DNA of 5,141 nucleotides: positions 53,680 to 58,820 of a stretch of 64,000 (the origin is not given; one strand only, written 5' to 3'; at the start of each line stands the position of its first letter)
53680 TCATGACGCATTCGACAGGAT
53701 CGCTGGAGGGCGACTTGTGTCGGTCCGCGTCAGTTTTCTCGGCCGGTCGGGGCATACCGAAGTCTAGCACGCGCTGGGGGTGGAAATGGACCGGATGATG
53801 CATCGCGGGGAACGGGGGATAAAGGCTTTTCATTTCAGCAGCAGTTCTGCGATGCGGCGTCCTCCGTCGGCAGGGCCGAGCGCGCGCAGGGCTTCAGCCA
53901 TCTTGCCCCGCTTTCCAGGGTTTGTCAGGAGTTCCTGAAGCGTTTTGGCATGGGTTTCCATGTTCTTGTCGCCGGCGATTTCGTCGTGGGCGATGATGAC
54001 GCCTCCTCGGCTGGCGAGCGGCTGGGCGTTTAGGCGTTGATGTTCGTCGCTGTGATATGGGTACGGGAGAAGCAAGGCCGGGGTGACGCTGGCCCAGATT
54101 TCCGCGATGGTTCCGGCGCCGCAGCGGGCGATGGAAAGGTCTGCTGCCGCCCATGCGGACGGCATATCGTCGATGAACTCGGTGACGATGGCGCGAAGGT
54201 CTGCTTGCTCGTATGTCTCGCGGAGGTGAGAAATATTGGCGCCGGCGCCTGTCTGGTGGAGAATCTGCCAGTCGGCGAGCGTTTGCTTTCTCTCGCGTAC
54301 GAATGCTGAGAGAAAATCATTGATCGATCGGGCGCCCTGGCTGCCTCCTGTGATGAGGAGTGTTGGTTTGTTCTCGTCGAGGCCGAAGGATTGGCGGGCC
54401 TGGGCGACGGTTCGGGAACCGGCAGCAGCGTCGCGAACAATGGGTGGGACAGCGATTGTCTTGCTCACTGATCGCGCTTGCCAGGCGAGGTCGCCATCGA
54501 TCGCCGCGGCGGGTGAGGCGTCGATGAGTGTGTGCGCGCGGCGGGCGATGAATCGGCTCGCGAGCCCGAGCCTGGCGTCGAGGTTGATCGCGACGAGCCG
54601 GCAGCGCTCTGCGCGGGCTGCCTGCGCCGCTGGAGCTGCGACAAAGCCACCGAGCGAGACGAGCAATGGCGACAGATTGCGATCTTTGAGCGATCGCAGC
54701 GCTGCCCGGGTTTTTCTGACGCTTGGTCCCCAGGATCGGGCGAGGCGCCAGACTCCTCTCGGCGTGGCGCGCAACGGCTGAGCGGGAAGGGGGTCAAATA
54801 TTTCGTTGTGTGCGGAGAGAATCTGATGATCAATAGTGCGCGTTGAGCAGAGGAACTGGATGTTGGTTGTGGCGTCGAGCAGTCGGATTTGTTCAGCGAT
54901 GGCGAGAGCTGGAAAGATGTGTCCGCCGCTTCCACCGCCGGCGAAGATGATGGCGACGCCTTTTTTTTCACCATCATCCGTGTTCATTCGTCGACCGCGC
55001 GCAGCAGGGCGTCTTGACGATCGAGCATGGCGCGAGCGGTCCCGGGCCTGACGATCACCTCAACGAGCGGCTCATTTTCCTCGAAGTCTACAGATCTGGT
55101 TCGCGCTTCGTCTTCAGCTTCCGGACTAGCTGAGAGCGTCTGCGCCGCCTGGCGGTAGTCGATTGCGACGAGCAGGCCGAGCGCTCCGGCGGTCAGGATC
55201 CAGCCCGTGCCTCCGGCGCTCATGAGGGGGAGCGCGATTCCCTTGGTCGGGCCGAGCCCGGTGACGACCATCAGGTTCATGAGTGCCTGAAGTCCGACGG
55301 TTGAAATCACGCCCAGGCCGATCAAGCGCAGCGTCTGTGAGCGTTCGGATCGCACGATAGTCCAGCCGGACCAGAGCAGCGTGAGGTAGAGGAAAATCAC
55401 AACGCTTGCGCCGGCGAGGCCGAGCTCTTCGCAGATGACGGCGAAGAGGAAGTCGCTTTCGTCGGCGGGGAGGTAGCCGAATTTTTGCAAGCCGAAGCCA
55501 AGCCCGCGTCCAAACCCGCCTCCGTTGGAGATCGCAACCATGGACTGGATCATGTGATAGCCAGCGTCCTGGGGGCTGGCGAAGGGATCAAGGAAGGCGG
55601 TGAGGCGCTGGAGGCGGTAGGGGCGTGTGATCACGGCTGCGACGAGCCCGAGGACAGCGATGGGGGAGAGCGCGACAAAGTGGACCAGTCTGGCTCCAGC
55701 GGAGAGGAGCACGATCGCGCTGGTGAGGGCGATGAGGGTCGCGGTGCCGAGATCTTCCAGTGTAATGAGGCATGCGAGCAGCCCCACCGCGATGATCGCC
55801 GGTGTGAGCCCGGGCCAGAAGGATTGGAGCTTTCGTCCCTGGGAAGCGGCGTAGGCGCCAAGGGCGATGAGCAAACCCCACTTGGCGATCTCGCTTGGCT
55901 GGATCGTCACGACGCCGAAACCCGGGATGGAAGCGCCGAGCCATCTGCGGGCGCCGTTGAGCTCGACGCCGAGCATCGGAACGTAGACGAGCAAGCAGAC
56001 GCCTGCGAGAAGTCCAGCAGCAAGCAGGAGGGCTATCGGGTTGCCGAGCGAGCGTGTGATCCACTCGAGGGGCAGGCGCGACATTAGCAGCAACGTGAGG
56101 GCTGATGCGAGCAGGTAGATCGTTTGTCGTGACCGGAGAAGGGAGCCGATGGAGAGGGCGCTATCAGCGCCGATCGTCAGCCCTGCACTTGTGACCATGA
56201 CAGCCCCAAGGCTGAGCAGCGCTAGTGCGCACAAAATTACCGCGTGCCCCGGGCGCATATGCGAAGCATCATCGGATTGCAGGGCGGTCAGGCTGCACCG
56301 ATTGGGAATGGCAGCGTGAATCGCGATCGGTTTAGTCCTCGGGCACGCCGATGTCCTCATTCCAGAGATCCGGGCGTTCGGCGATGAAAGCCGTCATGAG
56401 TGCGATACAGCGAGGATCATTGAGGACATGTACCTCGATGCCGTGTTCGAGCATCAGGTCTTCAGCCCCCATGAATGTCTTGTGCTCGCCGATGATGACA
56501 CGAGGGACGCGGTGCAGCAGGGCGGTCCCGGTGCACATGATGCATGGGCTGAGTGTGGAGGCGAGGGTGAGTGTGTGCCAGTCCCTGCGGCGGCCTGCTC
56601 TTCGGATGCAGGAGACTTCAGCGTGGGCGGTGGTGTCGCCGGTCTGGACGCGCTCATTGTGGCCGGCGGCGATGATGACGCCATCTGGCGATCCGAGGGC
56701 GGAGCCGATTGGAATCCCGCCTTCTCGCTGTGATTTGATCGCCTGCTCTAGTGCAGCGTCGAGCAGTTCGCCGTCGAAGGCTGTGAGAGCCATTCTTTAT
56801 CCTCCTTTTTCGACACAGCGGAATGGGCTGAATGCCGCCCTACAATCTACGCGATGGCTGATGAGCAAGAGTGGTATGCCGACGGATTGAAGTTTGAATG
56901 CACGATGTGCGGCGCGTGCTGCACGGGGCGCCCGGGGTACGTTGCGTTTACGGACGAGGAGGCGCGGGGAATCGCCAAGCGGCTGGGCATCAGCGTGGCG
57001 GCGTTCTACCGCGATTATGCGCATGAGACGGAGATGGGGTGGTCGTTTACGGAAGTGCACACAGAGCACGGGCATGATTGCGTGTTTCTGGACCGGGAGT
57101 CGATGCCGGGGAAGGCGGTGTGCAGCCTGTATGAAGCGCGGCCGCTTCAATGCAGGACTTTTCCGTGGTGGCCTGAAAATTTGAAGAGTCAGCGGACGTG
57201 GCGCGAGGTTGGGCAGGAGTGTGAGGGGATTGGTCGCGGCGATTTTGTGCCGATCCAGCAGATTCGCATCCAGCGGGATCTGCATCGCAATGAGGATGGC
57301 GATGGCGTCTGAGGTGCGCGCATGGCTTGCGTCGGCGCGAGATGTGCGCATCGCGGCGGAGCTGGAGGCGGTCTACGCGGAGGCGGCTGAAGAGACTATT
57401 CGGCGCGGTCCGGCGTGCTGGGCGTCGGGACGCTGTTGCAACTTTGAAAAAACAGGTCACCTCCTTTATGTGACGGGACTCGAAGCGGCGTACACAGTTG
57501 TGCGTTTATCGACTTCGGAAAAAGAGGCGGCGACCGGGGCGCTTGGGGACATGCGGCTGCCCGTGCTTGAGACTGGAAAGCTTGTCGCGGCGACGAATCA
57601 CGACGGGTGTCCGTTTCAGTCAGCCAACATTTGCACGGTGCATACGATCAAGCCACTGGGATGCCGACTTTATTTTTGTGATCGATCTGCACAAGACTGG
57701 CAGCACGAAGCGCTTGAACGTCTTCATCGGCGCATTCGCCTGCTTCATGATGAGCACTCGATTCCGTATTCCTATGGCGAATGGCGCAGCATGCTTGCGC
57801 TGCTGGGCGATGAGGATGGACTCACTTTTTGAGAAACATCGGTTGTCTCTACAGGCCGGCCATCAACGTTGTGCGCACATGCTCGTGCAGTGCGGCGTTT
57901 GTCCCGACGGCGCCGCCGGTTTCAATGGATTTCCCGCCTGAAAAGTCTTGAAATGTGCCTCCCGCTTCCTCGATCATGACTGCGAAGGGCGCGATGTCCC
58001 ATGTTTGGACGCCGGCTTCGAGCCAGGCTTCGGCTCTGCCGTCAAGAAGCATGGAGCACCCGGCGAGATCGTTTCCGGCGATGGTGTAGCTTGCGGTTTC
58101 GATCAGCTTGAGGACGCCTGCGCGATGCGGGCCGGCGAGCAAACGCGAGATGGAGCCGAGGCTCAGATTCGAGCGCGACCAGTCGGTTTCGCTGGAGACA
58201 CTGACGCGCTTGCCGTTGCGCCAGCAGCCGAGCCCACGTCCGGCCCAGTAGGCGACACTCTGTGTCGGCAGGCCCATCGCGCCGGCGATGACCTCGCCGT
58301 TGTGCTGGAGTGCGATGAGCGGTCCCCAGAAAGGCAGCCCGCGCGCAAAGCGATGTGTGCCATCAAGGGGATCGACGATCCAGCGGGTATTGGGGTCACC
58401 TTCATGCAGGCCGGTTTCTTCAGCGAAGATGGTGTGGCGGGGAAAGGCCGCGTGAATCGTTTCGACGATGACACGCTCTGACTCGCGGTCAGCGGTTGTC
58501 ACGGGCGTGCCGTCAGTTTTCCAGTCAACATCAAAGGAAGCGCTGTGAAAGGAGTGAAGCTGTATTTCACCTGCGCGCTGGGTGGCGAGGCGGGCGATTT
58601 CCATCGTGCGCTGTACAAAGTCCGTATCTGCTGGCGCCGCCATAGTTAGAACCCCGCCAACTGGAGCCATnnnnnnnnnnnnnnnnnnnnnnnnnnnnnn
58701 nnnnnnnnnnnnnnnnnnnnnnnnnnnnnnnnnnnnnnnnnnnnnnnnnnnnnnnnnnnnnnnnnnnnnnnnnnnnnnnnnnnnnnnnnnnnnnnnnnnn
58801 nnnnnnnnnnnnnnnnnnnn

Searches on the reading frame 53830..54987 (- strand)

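Call 41: search_protein_families(library=pfam, proteins=[window:53830-54987:-], max_evalue=0.0001)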
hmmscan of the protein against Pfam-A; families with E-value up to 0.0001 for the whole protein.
window:53830-54987:- (385 aa): 2 families
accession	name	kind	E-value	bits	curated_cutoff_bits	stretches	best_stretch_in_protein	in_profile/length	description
PF04101.22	Glyco_tran_28_C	-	4.4e-30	105.3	22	1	209-366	1-153/166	Glycosyltransferase family 28 C-terminal domain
PF03033.26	Glyco_transf_28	-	6.9e-17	62.2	26.2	1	13-152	1-135/139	Glycosyltransferase family 28 N-terminal domain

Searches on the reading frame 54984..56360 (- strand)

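Call 41: search_protein_families(library=pfam, proteins=[window:54984-56360:-], max_evalue=0.0001)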
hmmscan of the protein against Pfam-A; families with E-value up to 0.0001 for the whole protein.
window:54984-56360:- (458 aa): 1 family
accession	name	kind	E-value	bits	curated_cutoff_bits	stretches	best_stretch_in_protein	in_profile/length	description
PF01098.24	FTSW_RODA_SPOVE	-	5.8e-79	266.1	26.4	1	41-403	4-353/356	Cell cycle protein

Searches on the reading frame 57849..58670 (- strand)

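Call 41: search_protein_families(library=pfam, proteins=[window:57849-58670:-], max_evalue=0.0001)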
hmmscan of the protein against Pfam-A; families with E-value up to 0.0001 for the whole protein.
window:57849-58670:- (273 aa): 1 family
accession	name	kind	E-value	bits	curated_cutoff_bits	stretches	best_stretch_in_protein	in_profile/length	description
PF00459.30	Inositol_P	-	6.9e-44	150.8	27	1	23-265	6-262/271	Inositol monophosphatase family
